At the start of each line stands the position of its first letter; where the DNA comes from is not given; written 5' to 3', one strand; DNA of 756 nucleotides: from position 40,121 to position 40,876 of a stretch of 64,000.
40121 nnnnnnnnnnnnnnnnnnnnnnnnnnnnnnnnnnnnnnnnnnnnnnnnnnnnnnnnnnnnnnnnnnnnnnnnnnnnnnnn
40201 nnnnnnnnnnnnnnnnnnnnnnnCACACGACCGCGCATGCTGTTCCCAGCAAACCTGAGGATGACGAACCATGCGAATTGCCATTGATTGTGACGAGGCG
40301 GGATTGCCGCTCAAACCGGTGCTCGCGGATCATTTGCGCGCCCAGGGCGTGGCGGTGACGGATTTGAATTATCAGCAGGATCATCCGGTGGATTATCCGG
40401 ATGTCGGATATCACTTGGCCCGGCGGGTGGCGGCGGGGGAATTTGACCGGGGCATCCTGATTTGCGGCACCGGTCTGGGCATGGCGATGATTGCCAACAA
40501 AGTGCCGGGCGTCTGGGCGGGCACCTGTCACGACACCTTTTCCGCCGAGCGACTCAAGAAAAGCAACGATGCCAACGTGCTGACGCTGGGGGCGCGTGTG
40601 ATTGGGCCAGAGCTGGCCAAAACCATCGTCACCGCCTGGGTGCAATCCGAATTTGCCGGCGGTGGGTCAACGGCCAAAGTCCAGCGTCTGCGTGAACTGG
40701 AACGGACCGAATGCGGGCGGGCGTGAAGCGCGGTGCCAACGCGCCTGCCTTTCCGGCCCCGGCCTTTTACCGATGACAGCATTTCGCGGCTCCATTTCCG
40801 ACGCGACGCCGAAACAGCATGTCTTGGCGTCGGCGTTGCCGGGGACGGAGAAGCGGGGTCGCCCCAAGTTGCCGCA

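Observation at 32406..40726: Glycerol-phosphate locus encoding both a G3P dehydrogenase and a G1P-dehydrogenase-like enzyme, with two GlpT paralogs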

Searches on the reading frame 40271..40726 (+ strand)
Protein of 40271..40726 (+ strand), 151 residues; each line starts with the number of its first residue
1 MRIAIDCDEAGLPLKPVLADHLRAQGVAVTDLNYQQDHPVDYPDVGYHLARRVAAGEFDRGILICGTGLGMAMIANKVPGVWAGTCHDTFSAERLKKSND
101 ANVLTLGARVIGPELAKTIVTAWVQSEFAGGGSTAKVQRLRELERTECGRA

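Call 3: search_protein_families(library=pfam, proteins=[window:40271-40726:+], max_evalue=0.01)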
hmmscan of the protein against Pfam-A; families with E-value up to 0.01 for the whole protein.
window:40271-40726:+ (151 aa): 1 family
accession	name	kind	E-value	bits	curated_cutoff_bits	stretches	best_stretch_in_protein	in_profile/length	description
PF02502.23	LacAB_rpiB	-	1.5e-49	167.9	24.7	1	3-139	1-137/138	Ribose/Galactose Isomerase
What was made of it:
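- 40271..40726 (+): RpiB/LacAB-family sugar-phosphate isomerase of the DerI-like short-chain type, not a canonical ribose-5-phosphate isomerase. Pfam LacAB_rpiB 168 bits (call 3).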

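Call 4: search_protein_families(library=ncbifam, proteins=[window:40271-40726:+], max_evalue=0.01)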
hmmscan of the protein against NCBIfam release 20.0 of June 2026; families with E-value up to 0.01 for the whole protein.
window:40271-40726:+ (151 aa): 12 families
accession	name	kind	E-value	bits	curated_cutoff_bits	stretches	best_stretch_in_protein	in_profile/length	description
NF004051.0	PRK05571.1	subfamily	3.6e-49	166.4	135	1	1-145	2-147/149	ribose-5-phosphate isomerase B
NF051858.1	EryPhIsonDerIRhiz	equivalog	9.6e-47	158.8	240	1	1-145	1-148/150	D-erythrulose-4-phosphate isomerase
TIGR00689.1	rpiB_lacA_lacB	subfamily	2.4e-39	134.6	88.3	1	3-145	1-144/145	RpiB/LacA/LacB family sugar-phosphate isomerase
TIGR01120.1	rpiB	equivalog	2e-38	131.5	138.65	1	2-143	1-142/143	ribose 5-phosphate isomerase B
TIGR02133.1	RPI_actino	equivalog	1.2e-36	125.8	168.2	1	1-145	1-147/148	ribose-5-phosphate isomerase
NF006381.0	PRK08622.1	equivalog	6.5e-27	94.4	234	1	1-134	1-134/171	galactose-6-phosphate isomerase subunit LacB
NF006380.0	PRK08621.1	equivalog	7.7e-23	81.5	164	1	1-140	1-138/142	galactose-6-phosphate isomerase subunit LacA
TIGR01119.1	lacB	equivalog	2.6e-22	79.3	312.55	1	1-134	1-134/171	galactose-6-phosphate isomerase subunit LacB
TIGR01118.1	lacA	equivalog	4.1e-19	69.1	181.1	1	1-140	1-138/141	galactose-6-phosphate isomerase subunit LacA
NF009258.0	PRK12615.1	equivalog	5e-19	68.8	325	1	1-135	1-135/171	galactose-6-phosphate isomerase subunit LacB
NF009257.0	PRK12613.1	equivalog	5e-18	65.6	243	1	1-141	1-138/141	galactose-6-phosphate isomerase subunit LacA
NF006753.0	PRK09273.1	equivalog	6.4e-07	28.9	137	1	31-106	37-112/211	hypothetical protein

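Call 54: search_solved_structures(query=window:40271-40723:+, max_evalue=0.00001, show_alignments=5)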
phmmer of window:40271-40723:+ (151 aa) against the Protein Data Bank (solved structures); distinct sequences matched with E-value up to 0.00001: 22.
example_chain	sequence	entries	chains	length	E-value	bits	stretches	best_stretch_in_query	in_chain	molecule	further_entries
3he8_A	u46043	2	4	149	1.2e-37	132.2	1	1-145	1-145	Ribose-5-phosphate isomerase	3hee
3ph3_A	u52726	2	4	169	2e-37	131.5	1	1-145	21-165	Ribose-5-phosphate isomerase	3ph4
2vvr_A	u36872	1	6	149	1.1e-32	116.2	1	2-145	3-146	RIBOSE-5-PHOSPHATE ISOMERASE B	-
1nn4_A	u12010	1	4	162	2.8e-32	114.8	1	2-145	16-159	Ribose 5-phosphate isomerase B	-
3qd5_A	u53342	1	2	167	4.5e-31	110.9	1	1-145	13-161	putative ribose-5-phosphate isomerase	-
3sdw_A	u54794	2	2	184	6.1e-31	110.5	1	1-145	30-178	ribose 5-phosphate isomerase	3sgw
5ifz_A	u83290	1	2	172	5.3e-30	107.4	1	1-144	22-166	Ribose 5-phosphate isomerase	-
6fxs_A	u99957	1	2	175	5.3e-28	100.9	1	2-147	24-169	Ribose 5-phosphate isomerase, putative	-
3s5p_A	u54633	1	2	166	7.1e-27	97.3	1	1-144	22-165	Ribose 5-phosphate isomerase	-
4em8_A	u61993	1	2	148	9.3e-25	90.4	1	2-142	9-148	Ribose 5-phosphate isomerase B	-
1o1x_A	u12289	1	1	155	3.3e-24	88.6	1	2-142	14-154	ribose-5-phosphate isomerase RpiB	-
3k7o_A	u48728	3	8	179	3.9e-24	88.4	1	37-150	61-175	Ribose 5-phosphate isomerase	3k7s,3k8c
6fxl_A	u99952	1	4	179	4.7e-23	84.9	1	37-149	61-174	Ribose 5-phosphate isomerase, putative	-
6fxw_A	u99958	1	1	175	6.2e-23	84.5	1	2-144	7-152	Putative ribose 5-phosphate isomerase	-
3k7p_A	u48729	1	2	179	7.4e-23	84.2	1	38-150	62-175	Ribose 5-phosphate isomerase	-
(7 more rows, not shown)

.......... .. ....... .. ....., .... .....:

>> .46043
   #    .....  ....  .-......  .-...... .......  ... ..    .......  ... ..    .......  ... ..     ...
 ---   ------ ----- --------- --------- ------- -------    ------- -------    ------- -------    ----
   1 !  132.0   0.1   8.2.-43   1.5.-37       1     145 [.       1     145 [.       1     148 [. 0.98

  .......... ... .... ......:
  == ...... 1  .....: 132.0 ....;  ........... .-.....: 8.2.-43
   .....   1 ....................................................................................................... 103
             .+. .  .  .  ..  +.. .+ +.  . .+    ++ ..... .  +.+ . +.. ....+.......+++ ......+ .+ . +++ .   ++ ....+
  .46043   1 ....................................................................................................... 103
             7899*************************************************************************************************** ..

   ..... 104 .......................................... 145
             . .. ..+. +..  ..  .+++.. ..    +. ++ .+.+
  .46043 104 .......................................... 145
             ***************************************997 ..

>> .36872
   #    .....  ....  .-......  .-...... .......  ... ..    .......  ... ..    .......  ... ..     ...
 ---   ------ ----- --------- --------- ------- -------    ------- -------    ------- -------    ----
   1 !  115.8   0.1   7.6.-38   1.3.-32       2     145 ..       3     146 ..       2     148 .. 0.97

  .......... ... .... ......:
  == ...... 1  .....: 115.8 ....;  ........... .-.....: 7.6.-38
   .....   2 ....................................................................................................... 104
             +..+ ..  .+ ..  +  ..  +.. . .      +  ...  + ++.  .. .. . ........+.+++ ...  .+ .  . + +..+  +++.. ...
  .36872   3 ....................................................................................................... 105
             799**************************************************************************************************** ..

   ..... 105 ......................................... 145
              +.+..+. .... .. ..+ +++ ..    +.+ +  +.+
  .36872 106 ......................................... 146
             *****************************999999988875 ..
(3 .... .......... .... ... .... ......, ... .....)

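Call 55: search_dna_similar(query=window:40271-40723:+, collection=plasmids, mode=protein, max_rows=40, rows=best)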
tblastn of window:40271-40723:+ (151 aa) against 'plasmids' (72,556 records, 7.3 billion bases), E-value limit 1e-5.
Records with a match: 724; places in all: 842; records where one place covers at least 80% of the query: 721.
Best place of each record, by identity: <60% 724.
By first word of the organism name: Enterococcus 165; Rhizobium 149; Lactococcus 99; Sinorhizobium 81; Klebsiella 35; Streptomyces 26; Enterobacter 12; Sphingobium 10; Lactiplantibacillus 9; Shinella 8; and 67 more.
By predicted mobility (MOB-suite, as given by PLSDB): non-mobilizable 297; conjugative 229; mobilizable 198.
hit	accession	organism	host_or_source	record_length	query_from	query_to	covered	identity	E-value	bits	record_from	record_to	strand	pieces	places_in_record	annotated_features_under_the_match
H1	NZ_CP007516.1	Rubrobacter radiotolerans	-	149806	2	145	95%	56.6%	5e-43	157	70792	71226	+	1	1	rpiB: ribose 5-phosphate isomerase B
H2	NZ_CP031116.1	Rubrobacter indicoceani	cell culture,marine sediment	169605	2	145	95%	55.9%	2e-43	158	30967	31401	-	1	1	rpiB: ribose 5-phosphate isomerase B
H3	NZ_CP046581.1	Erwinia sp. E602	Soil,soil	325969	3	145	95%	55.9%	2e-44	162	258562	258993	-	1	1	rpiB: ribose 5-phosphate isomerase B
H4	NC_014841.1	Pantoea sp. At-9b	-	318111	3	145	95%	54.5%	5e-44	160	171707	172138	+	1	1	rpiB: ribose 5-phosphate isomerase B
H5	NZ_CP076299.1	Burkholderia pseudomallei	Homo sapiens,blood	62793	1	145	96%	53.4%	3e-44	161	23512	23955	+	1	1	rpiB: ribose 5-phosphate isomerase B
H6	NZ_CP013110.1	Sinorhizobium americanum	Vachellia farnesiana,cell culture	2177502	1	150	99%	50.3%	7e-37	140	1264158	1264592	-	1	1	record has no annotation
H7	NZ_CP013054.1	Sinorhizobium americanum CCGM7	Phaseolus vulgaris,root nodules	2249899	1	150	99%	50.3%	7e-37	140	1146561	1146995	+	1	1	none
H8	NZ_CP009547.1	Burkholderia sp. 2002721687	water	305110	1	144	95%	52.1%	2e-45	164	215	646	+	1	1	rpiB: ribose 5-phosphate isomerase B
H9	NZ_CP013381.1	Burkholderia humptydooensis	water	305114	1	144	95%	52.1%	2e-45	164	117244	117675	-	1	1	rpiB: ribose 5-phosphate isomerase B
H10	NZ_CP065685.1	Burkholderia humptydooensis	-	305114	1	144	95%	52.1%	2e-45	164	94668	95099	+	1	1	rpiB: ribose 5-phosphate isomerase B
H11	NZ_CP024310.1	Sinorhizobium fredii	Phaseolus vulgaris,cell culture,plant ...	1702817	1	144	95%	52.1%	6e-36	137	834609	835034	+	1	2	record has no annotation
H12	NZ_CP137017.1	Sinorhizobium fredii GR64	Phaseolus vulgaris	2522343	1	144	95%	52.1%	1e-35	137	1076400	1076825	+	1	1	record has no annotation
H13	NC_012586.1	Sinorhizobium fredii NGR234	-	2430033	1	150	99%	49.7%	4e-36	138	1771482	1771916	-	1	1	record has no annotation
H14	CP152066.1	Salmonella enterica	mallard duck,bacterial ...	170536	3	146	95%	51.4%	6e-43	157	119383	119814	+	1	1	rpiB: ribose 5-phosphate isomerase B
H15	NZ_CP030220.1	Salmonella enterica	-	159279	3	140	91%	53.6%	7e-43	157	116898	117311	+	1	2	rpiB: ribose 5-phosphate isomerase B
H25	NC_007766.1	Rhizobium etli CFN 42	-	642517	1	149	99%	48.3%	2e-33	130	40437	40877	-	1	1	RpiB/LacA/LacB family sugar-phosphate isomerase | triose-phosphate isomerase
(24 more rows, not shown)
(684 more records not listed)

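Call 57: get_annotated_region(hit=H1, flank=10000)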
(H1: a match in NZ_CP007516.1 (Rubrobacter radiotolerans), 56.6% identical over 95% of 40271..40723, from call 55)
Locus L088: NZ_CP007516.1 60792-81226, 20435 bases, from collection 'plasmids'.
description: Rubrobacter radiotolerans strain RSPS-4 plasmid 2, complete sequence
organism: Rubrobacter radiotolerans (NCBI taxid 42256)
taxonomy: Bacteria; Actinomycetota; Rubrobacteria; Rubrobacterales; Rubrobacteraceae; Rubrobacter; Rubrobacter radiotolerans
host: -; source: -; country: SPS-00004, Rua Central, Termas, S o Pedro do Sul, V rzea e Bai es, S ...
typing (MOB-suite, as given by PLSDB): non-mobilizable; replicon rep_cluster_232
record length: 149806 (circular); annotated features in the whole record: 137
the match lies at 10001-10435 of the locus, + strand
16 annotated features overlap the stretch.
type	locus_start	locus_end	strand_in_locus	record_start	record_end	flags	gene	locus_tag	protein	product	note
CDS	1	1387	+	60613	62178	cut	-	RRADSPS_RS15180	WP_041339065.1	FGGY family carbohydrate kinase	GO:0005975 - carbohydrate metabolic process [Evidence IEA]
CDS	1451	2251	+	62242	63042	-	-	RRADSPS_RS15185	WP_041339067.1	hypothetical protein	-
CDS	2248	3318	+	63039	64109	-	-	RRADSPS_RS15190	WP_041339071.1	2-hydroxyacid dehydrogenase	-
CDS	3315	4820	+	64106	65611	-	-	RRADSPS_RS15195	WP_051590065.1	FGGY-family carbohydrate kinase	GO:0016310 - phosphorylation [Evidence IEA]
CDS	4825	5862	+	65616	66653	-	-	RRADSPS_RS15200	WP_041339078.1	alcohol dehydrogenase catalytic domain-containing protein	-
CDS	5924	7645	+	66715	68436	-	-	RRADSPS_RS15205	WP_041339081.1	dihydroxyacetone kinase family protein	-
CDS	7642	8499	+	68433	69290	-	-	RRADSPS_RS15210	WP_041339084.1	HAD-IIA family hydrolase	GO:0008152 - metabolic process [Evidence IEA]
CDS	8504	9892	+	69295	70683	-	-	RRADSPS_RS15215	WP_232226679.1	sn-glycerol-1-phosphate dehydrogenase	-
CDS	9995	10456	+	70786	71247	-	rpiB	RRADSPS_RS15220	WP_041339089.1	ribose 5-phosphate isomerase B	GO:0009052 - pentose-phosphate shunt, non-oxidative branch [Evidence IEA]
CDS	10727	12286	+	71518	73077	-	-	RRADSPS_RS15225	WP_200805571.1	FGGY family carbohydrate kinase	GO:0005975 - carbohydrate metabolic process [Evidence IEA]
CDS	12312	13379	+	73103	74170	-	-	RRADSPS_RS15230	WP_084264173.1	2-dehydropantoate 2-reductase N-terminal domain-containing protein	-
CDS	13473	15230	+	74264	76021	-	-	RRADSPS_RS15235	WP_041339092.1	glycerol-3-phosphate dehydrogenase/oxidase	-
CDS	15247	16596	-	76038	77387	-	mgtE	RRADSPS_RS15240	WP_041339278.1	magnesium transporter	GO:0015693 - magnesium ion transport [Evidence IEA]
CDS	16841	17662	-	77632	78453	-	uppP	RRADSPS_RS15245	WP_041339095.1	undecaprenyl-diphosphatase UppP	GO:0009252 - peptidoglycan biosynthetic process [Evidence IEA]; GO:0046677 - response to antibiotic [Evidence IEA]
CDS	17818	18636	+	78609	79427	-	otsB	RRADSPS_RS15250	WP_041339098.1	trehalose-phosphatase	GO:0005992 - trehalose biosynthetic process [Evidence IEA]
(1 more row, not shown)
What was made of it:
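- The Rubrobacter plasmid also carries a Zn-ADH, a DAK-family kinase and GlpD (call 57).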

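Call 58: get_annotated_region(hit=H25, flank=9000)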
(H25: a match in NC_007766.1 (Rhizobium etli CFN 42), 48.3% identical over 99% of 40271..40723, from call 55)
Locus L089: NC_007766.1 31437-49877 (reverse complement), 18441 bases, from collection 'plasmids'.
description: Rhizobium etli CFN 42 plasmid p42f, complete sequence
organism: Rhizobium etli CFN 42 (NCBI taxid 347834)
taxonomy: Bacteria; Pseudomonadota; Alphaproteobacteria; Hyphomicrobiales; Rhizobiaceae; Rhizobium; Rhizobium etli; Rhizobium etli CFN 42
host: -; source: -; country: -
typing (MOB-suite, as given by PLSDB): non-mobilizable
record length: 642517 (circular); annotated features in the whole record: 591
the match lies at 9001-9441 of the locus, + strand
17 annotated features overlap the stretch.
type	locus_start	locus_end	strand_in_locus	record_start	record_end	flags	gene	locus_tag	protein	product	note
CDS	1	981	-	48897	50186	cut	-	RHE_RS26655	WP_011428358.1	sugar ABC transporter substrate-binding protein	-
CDS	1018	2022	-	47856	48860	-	-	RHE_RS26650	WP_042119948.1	LacI family DNA-binding transcriptional regulator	-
CDS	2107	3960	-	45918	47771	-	-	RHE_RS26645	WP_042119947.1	ABC transporter ATP-binding protein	-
CDS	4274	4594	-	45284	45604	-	-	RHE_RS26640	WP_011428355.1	hypothetical protein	-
CDS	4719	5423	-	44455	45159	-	-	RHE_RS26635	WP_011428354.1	transcriptional regulator NanR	-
CDS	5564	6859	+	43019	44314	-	oiaX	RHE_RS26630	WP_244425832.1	3-oxo-isoapionate-4-phosphate decarboxylase OiaX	GO:0005975 - carbohydrate metabolic process [Evidence IEA]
CDS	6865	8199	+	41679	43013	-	-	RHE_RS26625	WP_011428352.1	four-carbon acid sugar kinase family protein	-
CDS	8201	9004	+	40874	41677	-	-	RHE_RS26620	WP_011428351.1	triose-phosphate isomerase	-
CDS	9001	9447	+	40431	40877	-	-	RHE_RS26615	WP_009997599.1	RpiB/LacA/LacB family sugar-phosphate isomerase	-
CDS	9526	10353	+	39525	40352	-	-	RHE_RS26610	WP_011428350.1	phosphogluconate dehydrogenase C-terminal domain-containing protein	-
CDS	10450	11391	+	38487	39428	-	-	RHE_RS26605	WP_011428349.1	D-ribose ABC transporter substrate-binding protein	-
CDS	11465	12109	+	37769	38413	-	-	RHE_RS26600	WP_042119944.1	DUF2291 domain-containing protein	-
CDS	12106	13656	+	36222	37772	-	-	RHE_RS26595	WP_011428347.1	sugar ABC transporter ATP-binding protein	-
CDS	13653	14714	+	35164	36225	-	-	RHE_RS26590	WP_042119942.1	ABC transporter permease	GO:0008643 - carbohydrate transport [Evidence IEA]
CDS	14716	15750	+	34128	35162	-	-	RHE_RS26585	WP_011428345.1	Gfo/Idh/MocA family oxidoreductase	-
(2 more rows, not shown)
